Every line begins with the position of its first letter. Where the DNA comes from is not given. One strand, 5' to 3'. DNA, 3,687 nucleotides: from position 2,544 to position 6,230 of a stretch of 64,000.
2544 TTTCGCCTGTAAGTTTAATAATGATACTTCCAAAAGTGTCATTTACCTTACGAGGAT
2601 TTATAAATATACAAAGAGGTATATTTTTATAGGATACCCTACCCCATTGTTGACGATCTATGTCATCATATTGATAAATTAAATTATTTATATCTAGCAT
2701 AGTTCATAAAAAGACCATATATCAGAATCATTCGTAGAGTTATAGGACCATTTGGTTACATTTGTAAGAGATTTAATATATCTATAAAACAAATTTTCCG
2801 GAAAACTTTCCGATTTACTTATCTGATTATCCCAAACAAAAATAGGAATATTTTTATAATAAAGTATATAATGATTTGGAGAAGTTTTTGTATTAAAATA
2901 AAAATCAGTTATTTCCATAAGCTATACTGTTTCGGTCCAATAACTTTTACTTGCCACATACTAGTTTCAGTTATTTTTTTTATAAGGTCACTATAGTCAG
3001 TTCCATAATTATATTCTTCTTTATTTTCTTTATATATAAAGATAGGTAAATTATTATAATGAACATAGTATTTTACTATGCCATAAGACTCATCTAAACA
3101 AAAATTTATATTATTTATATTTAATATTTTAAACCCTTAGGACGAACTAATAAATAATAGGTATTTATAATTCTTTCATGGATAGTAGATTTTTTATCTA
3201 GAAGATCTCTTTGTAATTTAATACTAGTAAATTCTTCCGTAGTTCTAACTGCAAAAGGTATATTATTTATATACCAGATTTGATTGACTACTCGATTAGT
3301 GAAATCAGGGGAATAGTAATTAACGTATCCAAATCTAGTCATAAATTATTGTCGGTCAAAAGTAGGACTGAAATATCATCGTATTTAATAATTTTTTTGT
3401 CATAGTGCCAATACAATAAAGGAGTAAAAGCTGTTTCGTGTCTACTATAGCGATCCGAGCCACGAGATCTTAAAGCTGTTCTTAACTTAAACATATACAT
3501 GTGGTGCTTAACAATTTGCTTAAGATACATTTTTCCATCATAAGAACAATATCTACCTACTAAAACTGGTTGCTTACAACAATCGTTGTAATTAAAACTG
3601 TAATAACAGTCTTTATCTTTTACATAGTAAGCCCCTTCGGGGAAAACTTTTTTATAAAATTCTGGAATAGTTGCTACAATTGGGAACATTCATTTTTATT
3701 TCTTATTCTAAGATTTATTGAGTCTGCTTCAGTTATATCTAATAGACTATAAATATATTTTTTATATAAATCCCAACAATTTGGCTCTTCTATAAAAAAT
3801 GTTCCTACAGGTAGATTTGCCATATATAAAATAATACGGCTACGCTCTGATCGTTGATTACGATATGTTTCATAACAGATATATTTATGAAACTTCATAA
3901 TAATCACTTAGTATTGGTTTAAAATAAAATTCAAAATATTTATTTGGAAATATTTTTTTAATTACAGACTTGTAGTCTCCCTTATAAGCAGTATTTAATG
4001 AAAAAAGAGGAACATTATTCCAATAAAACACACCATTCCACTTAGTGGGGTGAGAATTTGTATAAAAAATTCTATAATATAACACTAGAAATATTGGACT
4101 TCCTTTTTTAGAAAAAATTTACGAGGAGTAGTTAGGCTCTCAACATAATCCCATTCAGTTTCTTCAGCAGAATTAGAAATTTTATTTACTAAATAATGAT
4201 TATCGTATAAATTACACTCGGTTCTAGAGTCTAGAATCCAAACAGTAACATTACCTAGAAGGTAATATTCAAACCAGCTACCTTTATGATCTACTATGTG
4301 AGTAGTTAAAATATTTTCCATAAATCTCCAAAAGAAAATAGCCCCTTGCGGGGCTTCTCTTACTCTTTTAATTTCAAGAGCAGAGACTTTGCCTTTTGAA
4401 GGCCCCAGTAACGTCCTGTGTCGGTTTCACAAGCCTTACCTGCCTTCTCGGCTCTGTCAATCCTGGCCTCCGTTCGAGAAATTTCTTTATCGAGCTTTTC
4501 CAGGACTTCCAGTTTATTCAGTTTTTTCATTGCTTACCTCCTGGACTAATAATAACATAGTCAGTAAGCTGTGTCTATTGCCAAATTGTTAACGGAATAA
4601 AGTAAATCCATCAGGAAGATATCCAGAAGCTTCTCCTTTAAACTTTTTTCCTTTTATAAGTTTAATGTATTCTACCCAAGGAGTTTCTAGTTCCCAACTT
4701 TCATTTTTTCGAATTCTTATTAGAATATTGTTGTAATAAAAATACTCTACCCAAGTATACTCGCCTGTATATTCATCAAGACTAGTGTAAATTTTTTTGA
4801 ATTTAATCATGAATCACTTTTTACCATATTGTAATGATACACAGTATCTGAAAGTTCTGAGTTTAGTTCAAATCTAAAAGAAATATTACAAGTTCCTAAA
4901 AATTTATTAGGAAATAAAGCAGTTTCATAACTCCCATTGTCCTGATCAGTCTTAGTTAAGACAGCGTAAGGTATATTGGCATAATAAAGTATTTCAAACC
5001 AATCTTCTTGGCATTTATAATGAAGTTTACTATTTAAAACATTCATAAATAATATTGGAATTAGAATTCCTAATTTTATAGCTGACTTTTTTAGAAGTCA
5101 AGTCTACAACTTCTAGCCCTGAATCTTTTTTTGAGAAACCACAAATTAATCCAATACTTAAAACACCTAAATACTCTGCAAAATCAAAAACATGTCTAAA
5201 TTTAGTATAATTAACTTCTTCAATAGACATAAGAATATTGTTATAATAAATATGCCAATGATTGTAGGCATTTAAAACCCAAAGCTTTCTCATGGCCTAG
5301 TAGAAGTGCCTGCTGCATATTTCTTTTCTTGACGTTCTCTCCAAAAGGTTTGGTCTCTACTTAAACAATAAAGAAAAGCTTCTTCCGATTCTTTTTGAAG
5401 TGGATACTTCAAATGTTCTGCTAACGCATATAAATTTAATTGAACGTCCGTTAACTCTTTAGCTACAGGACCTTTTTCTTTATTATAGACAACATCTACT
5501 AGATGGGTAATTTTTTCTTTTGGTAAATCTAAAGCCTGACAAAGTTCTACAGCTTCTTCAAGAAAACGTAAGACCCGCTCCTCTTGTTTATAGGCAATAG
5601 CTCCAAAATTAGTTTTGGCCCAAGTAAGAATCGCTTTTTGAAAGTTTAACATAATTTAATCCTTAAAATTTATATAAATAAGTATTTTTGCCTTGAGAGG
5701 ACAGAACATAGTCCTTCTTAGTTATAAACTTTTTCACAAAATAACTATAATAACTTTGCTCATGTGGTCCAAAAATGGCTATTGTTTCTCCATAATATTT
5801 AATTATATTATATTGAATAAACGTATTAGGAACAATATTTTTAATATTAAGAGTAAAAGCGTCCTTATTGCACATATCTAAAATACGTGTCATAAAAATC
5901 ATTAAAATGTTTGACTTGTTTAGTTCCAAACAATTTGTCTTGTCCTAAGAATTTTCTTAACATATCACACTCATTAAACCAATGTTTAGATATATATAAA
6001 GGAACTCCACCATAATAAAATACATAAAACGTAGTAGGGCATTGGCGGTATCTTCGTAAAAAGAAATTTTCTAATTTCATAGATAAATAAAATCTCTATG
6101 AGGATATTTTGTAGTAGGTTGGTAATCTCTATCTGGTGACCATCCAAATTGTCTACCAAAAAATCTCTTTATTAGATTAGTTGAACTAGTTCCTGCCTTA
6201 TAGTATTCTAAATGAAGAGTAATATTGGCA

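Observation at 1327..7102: Tandem array of at least 15 small paralogs (65-95 aa) with a shared YY-x-N-(I/V/L)-P core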

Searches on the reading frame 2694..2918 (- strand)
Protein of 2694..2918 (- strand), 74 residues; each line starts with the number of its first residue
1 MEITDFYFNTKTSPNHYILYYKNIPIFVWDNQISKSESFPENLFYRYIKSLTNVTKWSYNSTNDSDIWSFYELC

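Call 4: search_protein_families(library=pfam, max_evalue=1, proteins=[window:2694-2918:-])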
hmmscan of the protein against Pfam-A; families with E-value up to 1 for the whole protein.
window:2694-2918:- (74 aa): 1 family
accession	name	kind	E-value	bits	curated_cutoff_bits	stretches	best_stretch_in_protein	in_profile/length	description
PF07477.17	Glyco_hydro_67C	-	0.039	13.9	27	1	3-58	118-170/223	Glycosyl hydrolase family 67 C-terminus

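Call 5: search_protein_families(library=phrogs, max_evalue=0.1, proteins=[window:2694-2918:-])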
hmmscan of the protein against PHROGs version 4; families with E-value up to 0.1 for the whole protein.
window:2694-2918:- (74 aa): 0 families

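Call 29: search_solved_structures(query=A2, max_evalue=10)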
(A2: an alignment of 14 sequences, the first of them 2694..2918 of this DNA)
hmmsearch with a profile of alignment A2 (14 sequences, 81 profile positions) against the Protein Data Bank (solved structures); distinct sequences matched with E-value up to 10: 0.
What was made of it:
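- On Any protein with a solved structure: Profile against 177,635 PDB sequences: 0 hits at E<=10 (call 29).
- The profile search of PDB sequences finds nothing at E<=10 (call 29).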

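Call 30: predict_structure(alignment_id=A2)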
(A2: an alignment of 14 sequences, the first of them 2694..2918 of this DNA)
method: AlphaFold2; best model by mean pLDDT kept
length: 74 residues; sequences in the alignment: 14
mean_pLDDT: 67.6   pTM: 0.46
mean pLDDT of the five models: 67.6, 66.5, 65.7, 65.5, 64.2
residues with pLDDT >= 90: 0; 70-90: 33; 50-70: 39; < 50: 2
segments of 3 or more residues with pLDDT < 50: none
pLDDT, mean of each block of 10 residues (from residue 1): 63 74 82 60 74 69 54 57
secondary structure, 60 per line:
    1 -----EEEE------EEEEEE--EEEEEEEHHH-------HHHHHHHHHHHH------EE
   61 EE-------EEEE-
elements in order: E6-9 E16-21 E24-30 H41-52 E59-62 E70-73
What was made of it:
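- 2694..2918 (-): Family copy 13 (74 aa; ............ ... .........); the hub of the similarity network. AF2 model 1: pLDDT 67.6, same topology as model 2 (call 30).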

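Call 31: search_protein_representatives(alignment_id=A2)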
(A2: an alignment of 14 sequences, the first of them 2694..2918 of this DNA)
Query: 14 sequences, 81 profile positions. Proteins with E-value up to 0.001 (for the whole library): 15; up to 1e-10: 8; up to 1e-30: 0. The best 15 are listed.
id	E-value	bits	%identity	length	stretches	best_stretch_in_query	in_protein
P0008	2.1e-18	82.8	-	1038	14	15-56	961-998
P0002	6.4e-15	71.6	-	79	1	2-72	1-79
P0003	2.8e-14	69.5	-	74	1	2-79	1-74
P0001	1.0e-13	67.7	-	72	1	1-81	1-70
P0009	3.3e-13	66.1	-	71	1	2-80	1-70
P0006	1.6e-12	63.9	-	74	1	2-72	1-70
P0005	8.2e-11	58.4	-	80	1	2-80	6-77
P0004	9.6e-11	58.2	-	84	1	1-80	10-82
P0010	1.2e-10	57.9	-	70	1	2-81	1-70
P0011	3.3e-10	56.5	-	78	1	4-80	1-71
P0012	1.8e-09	54.2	-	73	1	1-63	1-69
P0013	2.9e-09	53.5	-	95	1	1-81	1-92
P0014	3.5e-09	53.2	-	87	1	19-80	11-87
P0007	1.1e-06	45.2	-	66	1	3-67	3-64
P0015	1.8e-05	41.3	-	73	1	4-81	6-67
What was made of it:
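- Tried and rejected: P0008, a 1038-aa protein, hit the profile in 14 stretches (E=2e-18, call 31).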

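Call 36: fold_search(model_id=the predicted structure, library=pdb)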
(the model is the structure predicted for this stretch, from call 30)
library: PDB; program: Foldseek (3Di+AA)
matches with E <= 10: 97; with E <= 0.001: 0
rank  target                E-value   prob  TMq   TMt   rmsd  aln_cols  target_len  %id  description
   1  7qij_LA               2.3e+00  0.08  0.28  0.07  13.0        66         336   12  Complex of the Yersinia enterocolitica Type III secretion export gate YscV with substrate:chaperone complex YscX:YscY (released 2022-06-01)
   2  6glx_B                3.7e+00  0.10  0.23  0.13   2.2        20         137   20  Structure of galectin-10 in complex with the Fab fragment of a Charcot-Leyden crystal solubilizing antibody, 4E8 (released 2019-06-05)
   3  6n44_F                3.9e+00  0.12  0.22  0.13   1.9        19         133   26  Sheep Galectin-11 (LGALS11) complex with glycerol (released 2020-05-20)
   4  3noy_A                3.9e+00  0.10  0.26  0.07   3.5        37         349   14  Crystal structure of IspG (gcpE) (released 2010-11-17)
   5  8r5g_N                4.2e+00  0.13  0.42  0.08   5.5        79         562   10  Neck-tail junction of phage 812 virion (C6) (released 2024-11-27)
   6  8s4y_B                4.2e+00  0.03  0.23  0.11  12.8        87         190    9  Crystal structure of an APP-talin (F2F3) chimera (released 2024-10-16)
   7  6glx_A                4.4e+00  0.11  0.23  0.13   2.0        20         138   20  Structure of galectin-10 in complex with the Fab fragment of a Charcot-Leyden crystal solubilizing antibody, 4E8 (released 2019-06-05)
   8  9gf1_A                4.7e+00  0.11  0.25  0.15   2.6        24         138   12  Cysteine-less human Galectin-3 C173S mutant carbohydrate recognition domain (released 2025-08-20)
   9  6n3r_A                4.7e+00  0.11  0.23  0.12   1.9        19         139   26  Sheep Galectin-11 (LGALS11) complex with galactose (released 2020-05-20)
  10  8yqc                  4.7e+00  0.10  0.23  0.13   1.9        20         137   20  Galectin-10 C29AC57A (released 2025-03-26)
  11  8yqb                  4.7e+00  0.10  0.23  0.13   2.0        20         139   20  Galectin-10 N32A (released 2025-03-26)
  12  5xrg                  4.7e+00  0.10  0.23  0.13   2.0        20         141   20  Galectin-10/Charcot-Leyden crystal protein crystal structure (released 2018-01-24)
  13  5xrm                  4.7e+00  0.10  0.23  0.13   2.0        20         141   20  Galectin-10/Charcot-Leyden crystal protein variant W72A crystal structure (released 2018-01-24)
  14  3noy_D                4.7e+00  0.10  0.27  0.07   3.6        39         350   15  Crystal structure of IspG (gcpE) (released 2010-11-17)
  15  6n3r_G                5.0e+00  0.10  0.22  0.13   1.9        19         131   26  Sheep Galectin-11 (LGALS11) complex with galactose (released 2020-05-20)
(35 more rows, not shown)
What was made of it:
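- On Any protein with a solved structure: With the weaker model: best E=2.3 (call 36).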

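Call 47: fold_search(model_id=the predicted structure, library=viral)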
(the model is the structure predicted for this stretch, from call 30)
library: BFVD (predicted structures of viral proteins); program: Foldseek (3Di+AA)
matches with E <= 10: 279; with E <= 0.001: 0
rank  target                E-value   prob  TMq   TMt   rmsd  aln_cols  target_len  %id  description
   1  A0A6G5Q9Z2            7.6e-01  0.14  0.30  0.19  11.7        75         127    8  ORF5 (Fragment) [Equine arteritis virus]
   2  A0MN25                1.0e+00  0.14  0.36  0.15  14.2       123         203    8  (no name in the UniProt tables at hand)
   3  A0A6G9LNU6            1.2e+00  0.08  0.28  0.12  16.0        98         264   13  Uncharacterized protein [Enterococcus phage nattely]
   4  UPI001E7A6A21         1.3e+00  0.12  0.29  0.31   7.8        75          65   12  (no name look-up for this kind of identifier)
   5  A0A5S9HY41            1.4e+00  0.25  0.38  0.35   3.8        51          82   10  Uncharacterized protein [Tenacibaculum phage PTm5]
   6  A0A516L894            1.6e+00  0.07  0.27  0.27  19.1        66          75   12  (no name in the UniProt tables at hand)
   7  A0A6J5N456            1.8e+00  0.25  0.47  0.43   5.5        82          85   10  Uncharacterized protein [uncultured Caudovirales phage]
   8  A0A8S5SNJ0            2.0e+00  0.35  0.45  0.45   3.7        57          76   18  Uncharacterized protein [Siphoviridae sp. ctnR613]
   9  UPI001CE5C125         2.0e+00  0.25  0.46  0.32   4.9        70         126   10  (no name look-up for this kind of identifier)
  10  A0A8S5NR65            2.1e+00  0.21  0.34  0.32   4.0        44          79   11  Uncharacterized protein [Podoviridae sp. ctdDI2]
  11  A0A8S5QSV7            2.1e+00  0.15  0.45  0.34   6.2        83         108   16  Uncharacterized protein (Fragment) [Podoviridae sp. ctaUh10]
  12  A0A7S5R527            2.1e+00  0.11  0.34  0.30   8.6        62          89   11  Uncharacterized protein [Bacteroides phage crAss002]
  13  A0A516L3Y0            2.1e+00  0.06  0.26  0.22   7.6        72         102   17  (no name in the UniProt tables at hand)
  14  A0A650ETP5            2.3e+00  0.21  0.37  0.32   6.0        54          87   13  Uncharacterized protein [Lactococcus phage CHPC964]
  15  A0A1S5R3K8            2.3e+00  0.20  0.32  0.17   3.8        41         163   17  Carrier domain-containing protein [Pseudomonas phage pf16]
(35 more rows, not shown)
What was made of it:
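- On Any predicted viral protein structure (BFVD): Best E=0.76 (call 47).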

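Call 79: find_encoding_contigs(protein=P0015, flank=10000, max_places=6)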
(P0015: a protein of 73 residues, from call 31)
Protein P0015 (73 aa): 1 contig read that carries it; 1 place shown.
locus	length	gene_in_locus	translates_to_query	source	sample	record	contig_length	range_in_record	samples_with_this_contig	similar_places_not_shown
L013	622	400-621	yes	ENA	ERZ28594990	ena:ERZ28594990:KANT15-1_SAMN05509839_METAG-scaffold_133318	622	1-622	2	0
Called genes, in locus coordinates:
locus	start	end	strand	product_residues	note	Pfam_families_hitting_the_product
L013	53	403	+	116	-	-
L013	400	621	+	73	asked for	?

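Call 81: search_protein_families(library=ncbifam, alignment_id=A2, max_evalue=0.1)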
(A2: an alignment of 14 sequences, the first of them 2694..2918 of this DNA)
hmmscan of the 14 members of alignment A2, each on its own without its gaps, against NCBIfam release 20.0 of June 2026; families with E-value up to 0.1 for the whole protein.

A. member 1, window:2694-2918:- (74 aa): 1 family
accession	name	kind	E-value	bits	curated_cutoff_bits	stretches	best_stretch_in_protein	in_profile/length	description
TIGR04400.1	RK_trnsloc_Pase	equivalog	0.054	12.6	200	1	2-54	232-283/358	Arg-Lys translocation region protein phosphatase RktP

B. families by the number of members that match (of 14 scanned): 1 family
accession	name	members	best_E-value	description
TIGR04400.1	RK_trnsloc_Pase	1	0.054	Arg-Lys translocation region protein phosphatase RktP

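Call 82: search_protein_families(library=phrogs, alignment_id=A2, max_evalue=0.1)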
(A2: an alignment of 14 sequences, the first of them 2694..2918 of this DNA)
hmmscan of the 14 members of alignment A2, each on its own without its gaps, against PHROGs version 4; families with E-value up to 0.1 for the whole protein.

A. member 1, window:2694-2918:- (74 aa): 0 families

B. families by the number of members that match (of 14 scanned): 3 families
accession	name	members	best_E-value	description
phrog_23839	-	1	0.026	-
phrog_37799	-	1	0.05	-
phrog_32513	-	1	0.056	-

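Call 83: search_protein_families(library=pfam, alignment_id=A2, max_evalue=0.1)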
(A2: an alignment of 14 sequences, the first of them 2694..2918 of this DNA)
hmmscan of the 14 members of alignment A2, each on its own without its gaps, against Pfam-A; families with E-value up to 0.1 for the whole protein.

A. member 1, window:2694-2918:- (74 aa): 1 family
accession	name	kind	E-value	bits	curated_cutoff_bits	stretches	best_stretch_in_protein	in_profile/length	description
PF07477.17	Glyco_hydro_67C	-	0.039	13.9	27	1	3-58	118-170/223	Glycosyl hydrolase family 67 C-terminus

B. families by the number of members that match (of 14 scanned): 3 families
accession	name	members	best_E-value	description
PF10811.13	DUF2532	1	0.037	Protein of unknown function (DUF2532)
PF07477.17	Glyco_hydro_67C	1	0.039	Glycosyl hydrolase family 67 C-terminus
PF06198.16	DUF999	1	0.073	Protein of unknown function (DUF999)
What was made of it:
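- No library family is matched by more than one member, and all hits are far below cutoffs (calls 81-83).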

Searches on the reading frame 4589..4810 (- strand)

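Call 4: search_protein_families(library=pfam, max_evalue=1, proteins=[window:4589-4810:-])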
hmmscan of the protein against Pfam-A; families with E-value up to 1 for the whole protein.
window:4589-4810:- (73 aa): 1 family
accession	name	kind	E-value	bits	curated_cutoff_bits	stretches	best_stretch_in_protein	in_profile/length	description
PF06198.16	DUF999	-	0.073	13.5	25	1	2-58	50-106/143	Protein of unknown function (DUF999)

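Call 5: search_protein_families(library=phrogs, max_evalue=0.1, proteins=[window:4589-4810:-])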
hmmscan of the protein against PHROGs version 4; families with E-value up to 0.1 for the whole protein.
window:4589-4810:- (73 aa): 0 families

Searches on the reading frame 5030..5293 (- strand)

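Call 4: search_protein_families(library=pfam, max_evalue=1, proteins=[window:5030-5293:-])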
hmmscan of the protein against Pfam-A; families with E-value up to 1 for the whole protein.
window:5030-5293:- (87 aa): 0 families

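Call 5: search_protein_families(library=phrogs, max_evalue=0.1, proteins=[window:5030-5293:-])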
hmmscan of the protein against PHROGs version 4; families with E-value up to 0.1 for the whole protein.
window:5030-5293:- (87 aa): 1 family
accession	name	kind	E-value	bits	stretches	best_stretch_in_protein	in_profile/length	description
phrog_23839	-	unknown function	0.026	15.8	1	7-51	75-119/125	-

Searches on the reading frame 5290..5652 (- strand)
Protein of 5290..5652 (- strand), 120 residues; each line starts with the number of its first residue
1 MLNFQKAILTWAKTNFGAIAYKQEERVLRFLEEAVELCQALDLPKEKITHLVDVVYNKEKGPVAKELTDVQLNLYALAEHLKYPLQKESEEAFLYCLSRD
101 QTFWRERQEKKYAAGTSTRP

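Call 10: search_protein_families(library=pfam, max_evalue=0.001, proteins=[window:5290-5652:-])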
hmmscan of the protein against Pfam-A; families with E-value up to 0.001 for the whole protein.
window:5290-5652:- (120 aa): 0 families

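Call 28: search_protein_families(library=pfam, max_evalue=1, proteins=[window:5290-5652:-])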
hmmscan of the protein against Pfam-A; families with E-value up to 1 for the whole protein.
window:5290-5652:- (120 aa): 3 families
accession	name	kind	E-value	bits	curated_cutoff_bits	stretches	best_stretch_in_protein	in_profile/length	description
PF18469.7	PH_18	-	0.0088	16.5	26.6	1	23-93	47-119/140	Pleckstrin homology domain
PF01503.22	PRA-PH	-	0.039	14.8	21.3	1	28-79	32-69/86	Phosphoribosyl-ATP pyrophosphohydrolase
PF16867.11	DMSP_lyase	-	0.058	13.6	27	1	65-110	90-133/162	Dimethlysulfonioproprionate lyase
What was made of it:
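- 5290..5652 (-): Interrupting non-family gene (120 aa), weakly MazG/PRA-PH-like, with its own SD. Pfam PRA-PH E=0.039, below cutoff (call 28).
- On MazG/PRA-PH superfamily (for the interrupting gene 5290-5652 only): PRA-PH scores 14.8 bits against a 21.3-bit cutoff, E=0.039 (call 28).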

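Call 64: find_homologous_proteins(query=window:5290-5652:-, max_evalue=0.001)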
Query window:5290-5652:- (120 aa): 2 proteins with E <= 0.001 among 5 candidates.
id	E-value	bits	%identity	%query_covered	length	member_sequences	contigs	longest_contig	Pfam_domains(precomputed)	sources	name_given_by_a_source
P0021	3.6e-73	261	100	100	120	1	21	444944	-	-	-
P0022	1.3e-30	124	51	98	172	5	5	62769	-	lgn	-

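Call 65: find_encoding_contigs(protein=P0022, flank=10000, max_places=5)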
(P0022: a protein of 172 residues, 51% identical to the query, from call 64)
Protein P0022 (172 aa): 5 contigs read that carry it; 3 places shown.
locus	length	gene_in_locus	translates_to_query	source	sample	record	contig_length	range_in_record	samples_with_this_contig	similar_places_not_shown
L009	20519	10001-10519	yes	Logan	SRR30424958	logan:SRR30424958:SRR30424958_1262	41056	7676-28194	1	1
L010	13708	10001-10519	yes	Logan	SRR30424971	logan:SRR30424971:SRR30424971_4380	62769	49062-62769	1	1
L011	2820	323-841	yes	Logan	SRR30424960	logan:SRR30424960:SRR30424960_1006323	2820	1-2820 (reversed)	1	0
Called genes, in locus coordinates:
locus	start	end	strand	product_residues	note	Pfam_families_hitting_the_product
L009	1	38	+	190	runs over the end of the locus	PF00692:dUTPase (faint)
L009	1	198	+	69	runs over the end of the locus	-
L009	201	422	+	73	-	-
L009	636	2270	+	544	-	PF04860:Phage_portal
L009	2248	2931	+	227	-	PF04233:Phage_Mu_F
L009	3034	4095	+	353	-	PF04586:Peptidase_S78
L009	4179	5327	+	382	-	PF05065:Phage_capsid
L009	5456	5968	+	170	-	-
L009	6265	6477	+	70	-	-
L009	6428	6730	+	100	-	-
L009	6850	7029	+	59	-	-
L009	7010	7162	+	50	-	-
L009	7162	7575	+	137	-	-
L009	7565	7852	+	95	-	-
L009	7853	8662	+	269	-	-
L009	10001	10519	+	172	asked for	-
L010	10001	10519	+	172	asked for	-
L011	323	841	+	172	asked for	-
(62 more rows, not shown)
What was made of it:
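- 5290..5652 (-): A 51% homolog lies in an unrelated phage (calls 64, 65).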

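Call 87: search_solved_structures(query=window:5290-5652:-, max_evalue=1)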
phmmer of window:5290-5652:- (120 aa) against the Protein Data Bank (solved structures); distinct sequences matched with E-value up to 1: 1.
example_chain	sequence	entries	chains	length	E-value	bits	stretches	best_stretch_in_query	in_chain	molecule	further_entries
2bj1_A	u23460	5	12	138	0.92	13.1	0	19-72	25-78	NICKEL RESPONSIVE REGULATOR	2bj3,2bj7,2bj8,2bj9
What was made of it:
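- On MazG/PRA-PH superfamily (for the interrupting gene 5290-5652 only): No PDB sequence hit (call 87).
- Checked: 'MazG-like' for 5290-5652: only weakly supported (Pfam PRA-PH E=0.039, call 28; no PDB sequence hit, call 87).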

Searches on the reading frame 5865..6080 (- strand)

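Call 4: search_protein_families(library=pfam, max_evalue=1, proteins=[window:5865-6080:-])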
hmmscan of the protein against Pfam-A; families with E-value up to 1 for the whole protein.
window:5865-6080:- (71 aa): 1 family
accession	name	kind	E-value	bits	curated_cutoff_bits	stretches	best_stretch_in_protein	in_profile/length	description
PF10811.13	DUF2532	-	0.037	14.5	25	1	30-69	36-74/158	Protein of unknown function (DUF2532)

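Call 5: search_protein_families(library=phrogs, max_evalue=0.1, proteins=[window:5865-6080:-])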
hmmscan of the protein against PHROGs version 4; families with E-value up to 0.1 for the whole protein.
window:5865-6080:- (71 aa): 0 families
